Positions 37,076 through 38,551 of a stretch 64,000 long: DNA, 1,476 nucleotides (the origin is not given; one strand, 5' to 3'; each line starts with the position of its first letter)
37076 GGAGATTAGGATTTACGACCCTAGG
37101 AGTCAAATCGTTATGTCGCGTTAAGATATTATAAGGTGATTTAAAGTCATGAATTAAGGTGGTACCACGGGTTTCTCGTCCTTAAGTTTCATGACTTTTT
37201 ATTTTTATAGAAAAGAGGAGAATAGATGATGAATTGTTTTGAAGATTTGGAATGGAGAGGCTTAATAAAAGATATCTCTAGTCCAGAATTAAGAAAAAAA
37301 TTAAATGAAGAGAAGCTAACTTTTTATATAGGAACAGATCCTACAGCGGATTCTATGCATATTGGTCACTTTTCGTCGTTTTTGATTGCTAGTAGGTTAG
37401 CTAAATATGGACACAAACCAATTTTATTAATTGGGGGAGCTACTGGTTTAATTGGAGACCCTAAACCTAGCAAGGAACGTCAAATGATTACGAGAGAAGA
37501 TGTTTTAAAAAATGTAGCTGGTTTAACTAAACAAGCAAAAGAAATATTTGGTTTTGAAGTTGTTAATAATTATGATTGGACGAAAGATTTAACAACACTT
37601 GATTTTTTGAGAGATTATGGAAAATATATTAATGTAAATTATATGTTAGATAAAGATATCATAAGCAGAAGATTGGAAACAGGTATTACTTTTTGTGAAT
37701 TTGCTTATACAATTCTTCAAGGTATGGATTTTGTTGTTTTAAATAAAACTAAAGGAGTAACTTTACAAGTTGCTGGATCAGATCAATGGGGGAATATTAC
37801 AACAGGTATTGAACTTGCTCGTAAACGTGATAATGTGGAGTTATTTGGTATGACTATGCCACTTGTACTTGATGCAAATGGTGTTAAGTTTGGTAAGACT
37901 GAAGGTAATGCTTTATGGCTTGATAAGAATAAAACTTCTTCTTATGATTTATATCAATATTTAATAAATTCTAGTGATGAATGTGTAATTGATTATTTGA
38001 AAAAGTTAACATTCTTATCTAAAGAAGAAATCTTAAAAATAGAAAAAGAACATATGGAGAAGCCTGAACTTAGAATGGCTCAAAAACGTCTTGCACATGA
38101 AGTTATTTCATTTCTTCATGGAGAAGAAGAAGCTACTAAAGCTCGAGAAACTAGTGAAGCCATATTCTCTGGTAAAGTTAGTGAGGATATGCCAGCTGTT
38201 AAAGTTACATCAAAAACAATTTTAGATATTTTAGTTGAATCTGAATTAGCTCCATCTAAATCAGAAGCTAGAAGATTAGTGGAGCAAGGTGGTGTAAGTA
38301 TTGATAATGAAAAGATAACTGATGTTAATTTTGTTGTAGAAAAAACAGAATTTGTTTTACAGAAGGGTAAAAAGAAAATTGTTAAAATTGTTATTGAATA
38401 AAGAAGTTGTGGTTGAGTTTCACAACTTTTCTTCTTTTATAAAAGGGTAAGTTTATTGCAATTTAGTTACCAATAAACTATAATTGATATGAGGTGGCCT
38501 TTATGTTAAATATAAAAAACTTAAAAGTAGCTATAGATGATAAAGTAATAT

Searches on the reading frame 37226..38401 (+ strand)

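Call 48: search_protein_families(library=pfam, proteins=[window:37226-38401:+], max_evalue=0.001)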
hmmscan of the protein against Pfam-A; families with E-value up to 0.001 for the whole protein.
window:37226-38401:+ (391 aa): 4 families
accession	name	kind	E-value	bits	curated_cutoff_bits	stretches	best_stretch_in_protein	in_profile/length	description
PF00579.31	tRNA-synt_1b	-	1.2e-69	235.3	21.1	1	27-315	2-292/292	tRNA synthetases class I (W and Y)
PF22421.1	SYY_C-terminal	-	1.4e-13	51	27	1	319-384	6-79/83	Tyrosine--tRNA ligase SYY-like C-terminal domain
PF01479.30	S4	-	2.2e-10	40.6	22.8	1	334-374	5-45/48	S4 domain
PF16714.10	TyrRSs_C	-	6.7e-05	23.1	30.6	0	321-360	12-51/120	Tyrosyl-tRNA synthetase C-terminal domain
